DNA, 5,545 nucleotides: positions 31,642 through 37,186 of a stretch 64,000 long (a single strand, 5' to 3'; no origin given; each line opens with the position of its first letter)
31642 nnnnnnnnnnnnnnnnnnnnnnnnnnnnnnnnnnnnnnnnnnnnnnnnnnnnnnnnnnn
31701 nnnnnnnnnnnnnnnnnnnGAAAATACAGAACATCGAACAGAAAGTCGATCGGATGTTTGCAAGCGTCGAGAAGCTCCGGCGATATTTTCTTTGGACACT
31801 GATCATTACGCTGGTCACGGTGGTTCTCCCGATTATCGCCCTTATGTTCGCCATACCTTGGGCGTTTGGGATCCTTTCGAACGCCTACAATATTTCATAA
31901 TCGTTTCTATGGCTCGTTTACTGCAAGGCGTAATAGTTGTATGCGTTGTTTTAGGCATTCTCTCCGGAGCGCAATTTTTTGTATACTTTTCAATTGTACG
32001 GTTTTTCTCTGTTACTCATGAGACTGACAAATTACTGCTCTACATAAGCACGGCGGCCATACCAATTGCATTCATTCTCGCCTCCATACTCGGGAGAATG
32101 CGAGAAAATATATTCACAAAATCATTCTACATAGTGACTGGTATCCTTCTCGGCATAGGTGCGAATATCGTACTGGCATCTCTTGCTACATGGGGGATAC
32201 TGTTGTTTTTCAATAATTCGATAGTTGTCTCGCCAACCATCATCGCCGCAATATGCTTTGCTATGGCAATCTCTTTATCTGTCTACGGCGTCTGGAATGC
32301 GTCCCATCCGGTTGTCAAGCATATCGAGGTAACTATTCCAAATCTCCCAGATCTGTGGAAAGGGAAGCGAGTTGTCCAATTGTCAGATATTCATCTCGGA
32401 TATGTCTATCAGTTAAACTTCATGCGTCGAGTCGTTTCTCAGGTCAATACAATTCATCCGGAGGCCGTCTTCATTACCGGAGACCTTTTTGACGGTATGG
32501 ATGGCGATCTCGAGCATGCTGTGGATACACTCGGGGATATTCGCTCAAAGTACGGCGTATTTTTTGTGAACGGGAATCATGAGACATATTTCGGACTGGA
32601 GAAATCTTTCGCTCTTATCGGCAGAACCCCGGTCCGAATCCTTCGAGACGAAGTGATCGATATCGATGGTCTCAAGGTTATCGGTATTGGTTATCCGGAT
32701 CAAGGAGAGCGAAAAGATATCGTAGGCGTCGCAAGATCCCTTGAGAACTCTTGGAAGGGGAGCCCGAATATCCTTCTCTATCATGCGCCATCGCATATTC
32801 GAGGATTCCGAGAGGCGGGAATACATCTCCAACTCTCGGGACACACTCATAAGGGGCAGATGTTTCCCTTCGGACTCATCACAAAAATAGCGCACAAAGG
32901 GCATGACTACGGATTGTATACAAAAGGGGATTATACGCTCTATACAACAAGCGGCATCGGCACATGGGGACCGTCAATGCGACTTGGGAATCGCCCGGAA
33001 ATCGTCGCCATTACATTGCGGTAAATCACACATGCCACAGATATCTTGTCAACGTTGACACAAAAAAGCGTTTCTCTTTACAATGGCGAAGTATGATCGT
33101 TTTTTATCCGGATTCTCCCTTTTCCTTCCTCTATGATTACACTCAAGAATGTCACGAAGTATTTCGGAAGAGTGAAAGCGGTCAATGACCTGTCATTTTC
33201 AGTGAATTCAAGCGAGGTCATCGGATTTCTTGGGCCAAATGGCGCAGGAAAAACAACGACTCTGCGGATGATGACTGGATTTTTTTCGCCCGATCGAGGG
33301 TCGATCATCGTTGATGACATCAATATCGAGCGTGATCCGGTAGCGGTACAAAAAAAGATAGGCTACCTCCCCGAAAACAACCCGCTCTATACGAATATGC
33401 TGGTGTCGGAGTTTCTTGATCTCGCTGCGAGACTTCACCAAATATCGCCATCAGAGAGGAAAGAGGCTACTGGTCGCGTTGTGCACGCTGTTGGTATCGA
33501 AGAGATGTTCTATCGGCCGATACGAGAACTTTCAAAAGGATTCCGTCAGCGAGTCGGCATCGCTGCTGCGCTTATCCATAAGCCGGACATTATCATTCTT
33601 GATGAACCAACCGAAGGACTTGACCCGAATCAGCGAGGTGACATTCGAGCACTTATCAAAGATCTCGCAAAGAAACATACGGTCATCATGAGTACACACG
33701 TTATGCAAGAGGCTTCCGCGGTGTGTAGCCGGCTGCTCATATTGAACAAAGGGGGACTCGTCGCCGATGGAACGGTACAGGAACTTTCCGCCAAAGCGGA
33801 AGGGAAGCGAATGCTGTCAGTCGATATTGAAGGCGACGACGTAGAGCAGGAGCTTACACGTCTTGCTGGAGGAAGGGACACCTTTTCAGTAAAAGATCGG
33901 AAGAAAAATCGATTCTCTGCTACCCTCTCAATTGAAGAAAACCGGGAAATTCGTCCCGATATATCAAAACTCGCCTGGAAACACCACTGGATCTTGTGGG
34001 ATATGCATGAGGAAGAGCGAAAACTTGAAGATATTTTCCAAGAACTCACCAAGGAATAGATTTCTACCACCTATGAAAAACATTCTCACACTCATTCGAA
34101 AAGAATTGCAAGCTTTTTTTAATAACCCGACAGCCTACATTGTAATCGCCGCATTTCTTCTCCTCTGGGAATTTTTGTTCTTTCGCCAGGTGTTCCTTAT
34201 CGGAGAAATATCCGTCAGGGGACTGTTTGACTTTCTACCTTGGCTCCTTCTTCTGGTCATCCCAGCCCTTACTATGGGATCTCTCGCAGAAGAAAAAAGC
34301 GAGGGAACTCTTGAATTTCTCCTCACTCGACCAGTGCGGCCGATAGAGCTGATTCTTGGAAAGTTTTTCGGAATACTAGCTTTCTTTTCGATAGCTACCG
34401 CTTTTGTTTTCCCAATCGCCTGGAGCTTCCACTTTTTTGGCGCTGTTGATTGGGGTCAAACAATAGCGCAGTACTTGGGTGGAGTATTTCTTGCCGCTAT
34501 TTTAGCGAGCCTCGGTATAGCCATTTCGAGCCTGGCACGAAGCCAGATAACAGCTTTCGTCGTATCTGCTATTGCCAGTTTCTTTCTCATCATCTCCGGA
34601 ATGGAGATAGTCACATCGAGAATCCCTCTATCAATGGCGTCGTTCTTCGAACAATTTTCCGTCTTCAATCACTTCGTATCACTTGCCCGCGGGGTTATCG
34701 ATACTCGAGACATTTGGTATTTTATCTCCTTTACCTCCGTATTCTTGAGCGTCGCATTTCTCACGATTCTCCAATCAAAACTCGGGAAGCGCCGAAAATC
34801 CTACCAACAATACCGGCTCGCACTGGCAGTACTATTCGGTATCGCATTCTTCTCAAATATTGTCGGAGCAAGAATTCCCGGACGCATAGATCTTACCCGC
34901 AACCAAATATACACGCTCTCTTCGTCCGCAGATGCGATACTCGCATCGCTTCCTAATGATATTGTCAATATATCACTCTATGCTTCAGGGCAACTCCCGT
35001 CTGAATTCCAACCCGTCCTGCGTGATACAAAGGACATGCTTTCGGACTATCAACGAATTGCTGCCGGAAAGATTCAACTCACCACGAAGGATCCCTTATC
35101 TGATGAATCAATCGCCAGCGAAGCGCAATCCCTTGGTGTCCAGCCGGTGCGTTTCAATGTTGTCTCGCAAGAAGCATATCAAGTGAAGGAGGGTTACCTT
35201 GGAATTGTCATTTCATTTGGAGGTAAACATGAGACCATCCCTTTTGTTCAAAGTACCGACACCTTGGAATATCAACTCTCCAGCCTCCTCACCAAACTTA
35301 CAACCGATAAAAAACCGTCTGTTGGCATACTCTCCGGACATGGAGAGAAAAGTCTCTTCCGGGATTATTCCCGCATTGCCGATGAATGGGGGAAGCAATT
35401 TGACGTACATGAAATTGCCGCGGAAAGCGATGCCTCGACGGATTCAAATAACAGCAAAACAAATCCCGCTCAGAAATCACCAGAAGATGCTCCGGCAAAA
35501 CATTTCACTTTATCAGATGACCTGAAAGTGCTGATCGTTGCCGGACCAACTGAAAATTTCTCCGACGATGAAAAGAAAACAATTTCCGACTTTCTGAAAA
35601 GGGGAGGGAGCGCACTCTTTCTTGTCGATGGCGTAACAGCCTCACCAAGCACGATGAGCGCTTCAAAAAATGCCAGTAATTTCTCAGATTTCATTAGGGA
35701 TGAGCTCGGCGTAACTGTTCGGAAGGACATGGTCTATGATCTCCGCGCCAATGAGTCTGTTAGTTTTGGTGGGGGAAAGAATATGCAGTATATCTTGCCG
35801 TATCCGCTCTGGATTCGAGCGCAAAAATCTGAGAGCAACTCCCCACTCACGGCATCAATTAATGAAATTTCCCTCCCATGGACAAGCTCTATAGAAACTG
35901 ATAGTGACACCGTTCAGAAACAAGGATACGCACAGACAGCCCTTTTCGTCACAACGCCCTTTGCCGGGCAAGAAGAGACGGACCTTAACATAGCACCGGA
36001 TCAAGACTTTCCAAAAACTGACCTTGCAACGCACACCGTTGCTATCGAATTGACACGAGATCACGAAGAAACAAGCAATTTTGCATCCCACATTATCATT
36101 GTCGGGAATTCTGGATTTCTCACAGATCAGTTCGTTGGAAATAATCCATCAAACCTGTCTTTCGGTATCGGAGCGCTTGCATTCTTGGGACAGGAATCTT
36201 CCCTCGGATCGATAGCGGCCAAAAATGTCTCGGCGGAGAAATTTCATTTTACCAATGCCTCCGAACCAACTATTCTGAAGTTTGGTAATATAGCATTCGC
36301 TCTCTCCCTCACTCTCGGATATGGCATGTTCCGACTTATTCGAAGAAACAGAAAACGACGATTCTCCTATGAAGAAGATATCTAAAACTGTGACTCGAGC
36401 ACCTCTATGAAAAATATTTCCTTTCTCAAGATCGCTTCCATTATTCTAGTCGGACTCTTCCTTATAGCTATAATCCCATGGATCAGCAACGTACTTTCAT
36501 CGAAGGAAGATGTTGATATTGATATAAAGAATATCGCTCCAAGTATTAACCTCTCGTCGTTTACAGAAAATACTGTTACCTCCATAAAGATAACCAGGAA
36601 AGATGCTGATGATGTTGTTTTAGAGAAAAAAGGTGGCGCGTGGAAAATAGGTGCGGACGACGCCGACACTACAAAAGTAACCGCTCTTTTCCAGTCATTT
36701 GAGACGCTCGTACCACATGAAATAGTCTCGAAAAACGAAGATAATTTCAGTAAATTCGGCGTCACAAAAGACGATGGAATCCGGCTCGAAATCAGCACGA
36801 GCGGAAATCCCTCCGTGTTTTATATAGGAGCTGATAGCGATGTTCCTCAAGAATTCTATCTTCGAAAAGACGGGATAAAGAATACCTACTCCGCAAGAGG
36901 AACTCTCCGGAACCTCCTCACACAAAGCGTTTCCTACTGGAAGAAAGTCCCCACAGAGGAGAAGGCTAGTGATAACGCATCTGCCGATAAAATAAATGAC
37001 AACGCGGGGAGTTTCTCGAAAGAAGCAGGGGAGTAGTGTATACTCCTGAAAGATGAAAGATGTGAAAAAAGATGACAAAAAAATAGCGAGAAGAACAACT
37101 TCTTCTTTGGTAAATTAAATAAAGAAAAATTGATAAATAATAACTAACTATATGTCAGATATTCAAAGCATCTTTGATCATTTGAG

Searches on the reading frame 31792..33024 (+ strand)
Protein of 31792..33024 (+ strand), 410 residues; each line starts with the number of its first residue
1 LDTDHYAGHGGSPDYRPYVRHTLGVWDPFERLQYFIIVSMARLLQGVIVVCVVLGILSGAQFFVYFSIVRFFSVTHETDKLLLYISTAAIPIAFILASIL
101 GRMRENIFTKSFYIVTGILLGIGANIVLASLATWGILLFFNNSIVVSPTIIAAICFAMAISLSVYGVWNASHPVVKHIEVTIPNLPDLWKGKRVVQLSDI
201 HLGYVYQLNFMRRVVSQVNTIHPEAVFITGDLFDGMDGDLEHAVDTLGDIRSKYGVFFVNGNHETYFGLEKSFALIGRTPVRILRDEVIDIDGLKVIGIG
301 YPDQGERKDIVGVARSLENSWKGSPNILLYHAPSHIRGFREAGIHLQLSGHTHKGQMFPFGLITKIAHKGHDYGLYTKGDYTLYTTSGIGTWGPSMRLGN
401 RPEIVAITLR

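Call 15: search_protein_families(library=pfam, proteins=[window:31792-33024:+], max_evalue=0.01)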
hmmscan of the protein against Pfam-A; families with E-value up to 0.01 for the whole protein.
window:31792-33024:+ (410 aa): 2 families
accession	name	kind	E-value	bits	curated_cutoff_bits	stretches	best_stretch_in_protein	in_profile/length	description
PF00149.33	Metallophos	-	3.7e-11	44.3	21.5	1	193-354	2-190/191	Calcineurin-like phosphoesterase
PF12850.12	Metallophos_2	-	0.00074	20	27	1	194-355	3-119/154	Calcineurin-like phosphoesterase superfamily domain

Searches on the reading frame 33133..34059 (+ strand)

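Call 15: search_protein_families(library=pfam, proteins=[window:33133-34059:+], max_evalue=0.01)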
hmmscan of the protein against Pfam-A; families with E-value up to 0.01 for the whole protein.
window:33133-34059:+ (308 aa): 4 families
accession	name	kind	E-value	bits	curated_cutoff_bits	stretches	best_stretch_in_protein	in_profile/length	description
PF00005.33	ABC_tran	-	1e-31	110.8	25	1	17-160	1-136/137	ABC transporter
PF13304.12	AAA_21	-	6.6e-11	43.3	27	1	127-189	232-298/304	AAA domain, putative AbiEii toxin, Type IV TA system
PF13175.12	AAA_15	-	6.2e-05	23.2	32.1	0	22-72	17-67/374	AAA ATPase domain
PF13476.12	AAA_23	-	0.00038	21.6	27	1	2-48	2-40/201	AAA domain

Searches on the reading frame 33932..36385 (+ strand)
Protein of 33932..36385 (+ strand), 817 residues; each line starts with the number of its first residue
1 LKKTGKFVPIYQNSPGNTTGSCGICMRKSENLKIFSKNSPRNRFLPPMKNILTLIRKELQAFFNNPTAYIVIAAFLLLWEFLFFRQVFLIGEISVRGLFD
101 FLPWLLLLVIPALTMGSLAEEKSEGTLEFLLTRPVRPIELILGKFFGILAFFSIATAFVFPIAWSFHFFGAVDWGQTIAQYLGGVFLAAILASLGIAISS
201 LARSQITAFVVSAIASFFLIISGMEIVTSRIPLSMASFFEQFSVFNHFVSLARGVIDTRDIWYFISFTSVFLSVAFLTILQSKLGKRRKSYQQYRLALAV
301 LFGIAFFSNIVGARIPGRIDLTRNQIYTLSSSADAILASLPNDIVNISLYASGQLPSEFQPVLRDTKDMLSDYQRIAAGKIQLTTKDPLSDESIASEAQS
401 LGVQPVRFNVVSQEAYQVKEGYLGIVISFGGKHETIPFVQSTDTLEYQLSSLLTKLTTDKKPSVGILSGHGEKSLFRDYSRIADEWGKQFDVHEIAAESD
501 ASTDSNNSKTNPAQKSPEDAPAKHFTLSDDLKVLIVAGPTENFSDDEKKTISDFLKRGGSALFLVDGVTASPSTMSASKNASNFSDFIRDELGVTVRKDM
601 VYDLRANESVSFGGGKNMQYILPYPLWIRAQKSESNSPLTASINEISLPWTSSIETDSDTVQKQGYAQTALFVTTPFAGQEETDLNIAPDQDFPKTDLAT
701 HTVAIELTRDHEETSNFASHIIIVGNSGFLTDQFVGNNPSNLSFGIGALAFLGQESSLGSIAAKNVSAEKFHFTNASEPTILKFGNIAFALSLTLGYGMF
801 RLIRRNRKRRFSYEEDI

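Call 16: search_protein_families(library=pfam, proteins=[window:33932-36385:+], max_evalue=0.01)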
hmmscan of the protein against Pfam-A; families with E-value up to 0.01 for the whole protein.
window:33932-36385:+ (817 aa): 8 families
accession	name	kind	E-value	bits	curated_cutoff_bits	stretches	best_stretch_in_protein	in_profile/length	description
PF09822.16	ABC_transp_aux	-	9.9e-39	133.7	34.7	1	461-744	1-271/288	ABC-type uncharacterized transport system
PF23357.1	DUF7088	-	1.3e-20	74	27.8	1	324-428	2-105/105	Domain of unknown function (DUF7088)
PF12679.13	ABC2_membrane_2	-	7.1e-12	45.6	27.2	1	109-279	81-269/283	ABC-2 family transporter protein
PF12698.13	ABC2_membrane_3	-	1.2e-10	41.5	31.6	1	94-275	160-341/347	ABC-2 family transporter protein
PF01061.29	ABC2_membrane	-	7e-08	32.7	26.9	1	51-255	3-209/211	ABC-2 type transporter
PF12730.13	ABC2_membrane_4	-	4e-06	27.4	27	1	97-217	50-177/179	ABC-2 family transporter protein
PF13346.12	ABC2_membrane_5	-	5.7e-05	23.2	25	1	87-237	22-175/205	ABC-2 family transporter protein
PF23355.1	IFT52_GIFT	-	0.00051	19.6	27.2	1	530-601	45-108/246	IFT52 GIFT domain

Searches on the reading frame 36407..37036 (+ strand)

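Call 16: search_protein_families(library=pfam, proteins=[window:36407-37036:+], max_evalue=0.01)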
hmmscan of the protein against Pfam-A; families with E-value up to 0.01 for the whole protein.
window:36407-37036:+ (209 aa): 1 family
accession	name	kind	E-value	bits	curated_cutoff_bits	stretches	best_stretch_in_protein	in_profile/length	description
PF14238.11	DUF4340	-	4.5e-10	40.5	25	1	86-184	11-108/183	Domain of unknown function (DUF4340)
